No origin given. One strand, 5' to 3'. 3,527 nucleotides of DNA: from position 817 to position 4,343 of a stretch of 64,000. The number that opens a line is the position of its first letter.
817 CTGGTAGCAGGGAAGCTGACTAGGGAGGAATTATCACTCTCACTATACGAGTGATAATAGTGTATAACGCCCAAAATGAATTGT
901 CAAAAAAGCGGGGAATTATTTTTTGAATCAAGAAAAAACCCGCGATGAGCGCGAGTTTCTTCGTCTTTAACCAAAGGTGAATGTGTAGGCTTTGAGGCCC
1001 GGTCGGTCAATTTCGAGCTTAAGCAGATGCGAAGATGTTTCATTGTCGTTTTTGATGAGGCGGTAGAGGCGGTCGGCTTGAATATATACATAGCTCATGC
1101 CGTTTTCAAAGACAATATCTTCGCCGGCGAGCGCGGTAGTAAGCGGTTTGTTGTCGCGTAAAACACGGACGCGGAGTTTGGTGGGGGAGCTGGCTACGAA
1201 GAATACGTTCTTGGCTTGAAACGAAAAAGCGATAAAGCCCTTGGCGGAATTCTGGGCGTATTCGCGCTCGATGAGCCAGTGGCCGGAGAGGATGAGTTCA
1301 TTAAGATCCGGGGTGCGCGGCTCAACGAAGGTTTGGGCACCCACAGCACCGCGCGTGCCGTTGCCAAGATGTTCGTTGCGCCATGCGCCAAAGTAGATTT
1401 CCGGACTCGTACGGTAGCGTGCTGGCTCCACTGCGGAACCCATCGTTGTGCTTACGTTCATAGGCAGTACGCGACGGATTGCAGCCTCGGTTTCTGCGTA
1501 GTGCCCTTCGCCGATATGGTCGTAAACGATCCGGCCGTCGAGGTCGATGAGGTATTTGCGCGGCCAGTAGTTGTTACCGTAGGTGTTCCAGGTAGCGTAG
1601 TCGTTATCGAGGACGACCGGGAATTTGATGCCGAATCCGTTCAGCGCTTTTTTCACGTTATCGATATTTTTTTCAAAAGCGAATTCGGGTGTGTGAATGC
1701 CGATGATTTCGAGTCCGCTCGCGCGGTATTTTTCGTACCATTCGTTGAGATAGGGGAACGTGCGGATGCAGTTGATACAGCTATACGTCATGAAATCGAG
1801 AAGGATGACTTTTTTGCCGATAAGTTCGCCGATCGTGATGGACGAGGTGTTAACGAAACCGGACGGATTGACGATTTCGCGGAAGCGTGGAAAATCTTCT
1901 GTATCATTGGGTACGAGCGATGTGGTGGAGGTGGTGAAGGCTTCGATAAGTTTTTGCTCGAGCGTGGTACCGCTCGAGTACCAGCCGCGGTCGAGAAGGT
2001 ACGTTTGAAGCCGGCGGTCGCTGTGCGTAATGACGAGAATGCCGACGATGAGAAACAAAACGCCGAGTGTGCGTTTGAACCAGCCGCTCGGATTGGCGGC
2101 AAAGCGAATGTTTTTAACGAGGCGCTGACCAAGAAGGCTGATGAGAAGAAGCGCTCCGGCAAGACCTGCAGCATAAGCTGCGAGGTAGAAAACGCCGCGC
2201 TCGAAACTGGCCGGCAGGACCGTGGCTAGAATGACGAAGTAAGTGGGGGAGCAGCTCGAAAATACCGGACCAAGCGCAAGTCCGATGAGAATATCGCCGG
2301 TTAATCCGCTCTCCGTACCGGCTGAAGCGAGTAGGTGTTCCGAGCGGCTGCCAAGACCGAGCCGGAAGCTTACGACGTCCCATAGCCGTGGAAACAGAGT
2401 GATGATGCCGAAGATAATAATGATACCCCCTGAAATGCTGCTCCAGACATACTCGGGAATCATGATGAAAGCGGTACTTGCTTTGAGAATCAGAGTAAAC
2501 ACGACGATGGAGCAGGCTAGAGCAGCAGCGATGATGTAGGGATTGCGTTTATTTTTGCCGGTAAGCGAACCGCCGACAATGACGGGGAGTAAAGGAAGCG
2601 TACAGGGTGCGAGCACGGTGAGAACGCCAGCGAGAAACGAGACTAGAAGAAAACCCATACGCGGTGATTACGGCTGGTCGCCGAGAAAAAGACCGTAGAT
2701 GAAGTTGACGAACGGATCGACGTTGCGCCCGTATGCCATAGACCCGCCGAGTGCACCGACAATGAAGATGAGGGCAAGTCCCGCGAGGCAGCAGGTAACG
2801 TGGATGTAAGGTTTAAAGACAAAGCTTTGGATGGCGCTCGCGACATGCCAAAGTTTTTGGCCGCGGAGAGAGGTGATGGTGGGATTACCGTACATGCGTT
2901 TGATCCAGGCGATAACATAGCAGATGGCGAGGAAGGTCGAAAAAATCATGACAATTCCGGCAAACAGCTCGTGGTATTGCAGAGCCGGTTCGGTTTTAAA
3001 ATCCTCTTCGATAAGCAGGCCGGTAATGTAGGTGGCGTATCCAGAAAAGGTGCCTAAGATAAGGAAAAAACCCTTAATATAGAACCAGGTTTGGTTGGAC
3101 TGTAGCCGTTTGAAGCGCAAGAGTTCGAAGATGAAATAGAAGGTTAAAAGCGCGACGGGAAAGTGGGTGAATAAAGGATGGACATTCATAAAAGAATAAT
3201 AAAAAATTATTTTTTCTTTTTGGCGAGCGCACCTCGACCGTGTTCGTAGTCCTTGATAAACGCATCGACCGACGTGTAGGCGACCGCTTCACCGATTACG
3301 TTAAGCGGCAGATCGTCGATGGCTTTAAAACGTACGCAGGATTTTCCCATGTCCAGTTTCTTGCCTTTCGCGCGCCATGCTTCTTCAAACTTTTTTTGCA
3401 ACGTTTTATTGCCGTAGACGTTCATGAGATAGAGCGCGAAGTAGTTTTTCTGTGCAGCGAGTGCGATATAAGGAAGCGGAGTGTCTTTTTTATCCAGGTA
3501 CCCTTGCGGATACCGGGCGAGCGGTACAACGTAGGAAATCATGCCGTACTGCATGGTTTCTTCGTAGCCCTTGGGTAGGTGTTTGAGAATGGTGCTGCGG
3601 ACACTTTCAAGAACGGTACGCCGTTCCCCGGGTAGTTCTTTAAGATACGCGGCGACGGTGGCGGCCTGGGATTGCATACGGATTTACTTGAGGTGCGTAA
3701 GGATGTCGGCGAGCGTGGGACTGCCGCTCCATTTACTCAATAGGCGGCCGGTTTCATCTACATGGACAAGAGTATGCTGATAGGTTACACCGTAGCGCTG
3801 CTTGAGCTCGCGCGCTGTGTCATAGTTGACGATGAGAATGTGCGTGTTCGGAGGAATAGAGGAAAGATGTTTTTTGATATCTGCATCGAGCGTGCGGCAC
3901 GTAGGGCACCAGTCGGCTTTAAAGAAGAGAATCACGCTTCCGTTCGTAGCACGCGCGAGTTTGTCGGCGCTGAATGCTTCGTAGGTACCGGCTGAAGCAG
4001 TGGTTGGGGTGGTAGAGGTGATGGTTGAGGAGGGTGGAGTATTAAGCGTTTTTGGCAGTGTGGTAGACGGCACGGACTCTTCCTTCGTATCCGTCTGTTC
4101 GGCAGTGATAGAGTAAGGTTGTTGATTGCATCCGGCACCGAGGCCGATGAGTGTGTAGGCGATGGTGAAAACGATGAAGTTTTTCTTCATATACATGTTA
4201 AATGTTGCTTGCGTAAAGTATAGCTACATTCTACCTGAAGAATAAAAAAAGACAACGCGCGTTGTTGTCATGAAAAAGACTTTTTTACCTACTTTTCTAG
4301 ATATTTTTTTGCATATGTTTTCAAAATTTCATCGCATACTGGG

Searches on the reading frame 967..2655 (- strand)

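Call 44: search_protein_families(library=pfam, proteins=[window:967-2655:-], max_evalue=0.00001)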
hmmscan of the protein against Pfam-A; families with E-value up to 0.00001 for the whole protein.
window:967-2655:- (562 aa): 4 families
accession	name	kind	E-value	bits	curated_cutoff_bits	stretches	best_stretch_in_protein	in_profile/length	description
PF17991.7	Thioredoxin_10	-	1.1e-25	91.2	27.1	1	417-562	1-142/142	Thioredoxin like C-terminal domain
PF08534.16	Redoxin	-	7.6e-12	45.7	26.6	1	269-386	17-138/148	Redoxin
PF00578.27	AhpC-TSA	-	2.8e-09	37.4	26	1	273-378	18-123/124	AhpC/TSA family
PF13905.12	Thioredoxin_8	-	5.1e-09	36.8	27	1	282-376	2-94/94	Thioredoxin-like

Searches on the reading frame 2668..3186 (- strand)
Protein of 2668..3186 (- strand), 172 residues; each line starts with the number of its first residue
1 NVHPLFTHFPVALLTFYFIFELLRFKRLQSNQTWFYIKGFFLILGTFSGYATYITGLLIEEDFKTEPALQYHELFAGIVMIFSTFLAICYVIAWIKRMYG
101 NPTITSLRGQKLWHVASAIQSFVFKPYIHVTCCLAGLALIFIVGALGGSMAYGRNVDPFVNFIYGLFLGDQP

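Call 45: search_protein_families(library=pfam, proteins=[window:2668-3186:-], max_evalue=0.0001)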
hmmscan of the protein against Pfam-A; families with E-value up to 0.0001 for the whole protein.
window:2668-3186:- (172 aa): 1 family
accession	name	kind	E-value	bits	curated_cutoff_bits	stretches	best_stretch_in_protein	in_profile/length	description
PF09990.14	DUF2231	-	3.1e-10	40.7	26.4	1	2-156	4-135/139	Predicted membrane protein (DUF2231)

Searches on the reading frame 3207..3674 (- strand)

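Call 45: search_protein_families(library=pfam, proteins=[window:3207-3674:-], max_evalue=0.0001)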
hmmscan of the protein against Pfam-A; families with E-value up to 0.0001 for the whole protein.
window:3207-3674:- (155 aa): 1 family
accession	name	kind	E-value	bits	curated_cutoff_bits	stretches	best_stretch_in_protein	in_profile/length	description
PF08818.16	DUF1801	-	1.4e-15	57.9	27.2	1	18-132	1-82/85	Domain of unknown function (DU1801)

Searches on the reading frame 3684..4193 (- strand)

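Call 45: search_protein_families(library=pfam, proteins=[window:3684-4193:-], max_evalue=0.0001)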
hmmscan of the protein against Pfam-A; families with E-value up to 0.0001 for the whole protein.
window:3684-4193:- (169 aa): 2 families
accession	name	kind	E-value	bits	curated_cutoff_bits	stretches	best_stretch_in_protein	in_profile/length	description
PF00085.26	Thioredoxin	-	5.8e-08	33.1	23.5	1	82-167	16-100/103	Thioredoxin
PF13899.12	Thioredoxin_7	-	5.3e-05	23.7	27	1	79-126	12-60/83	Thioredoxin-like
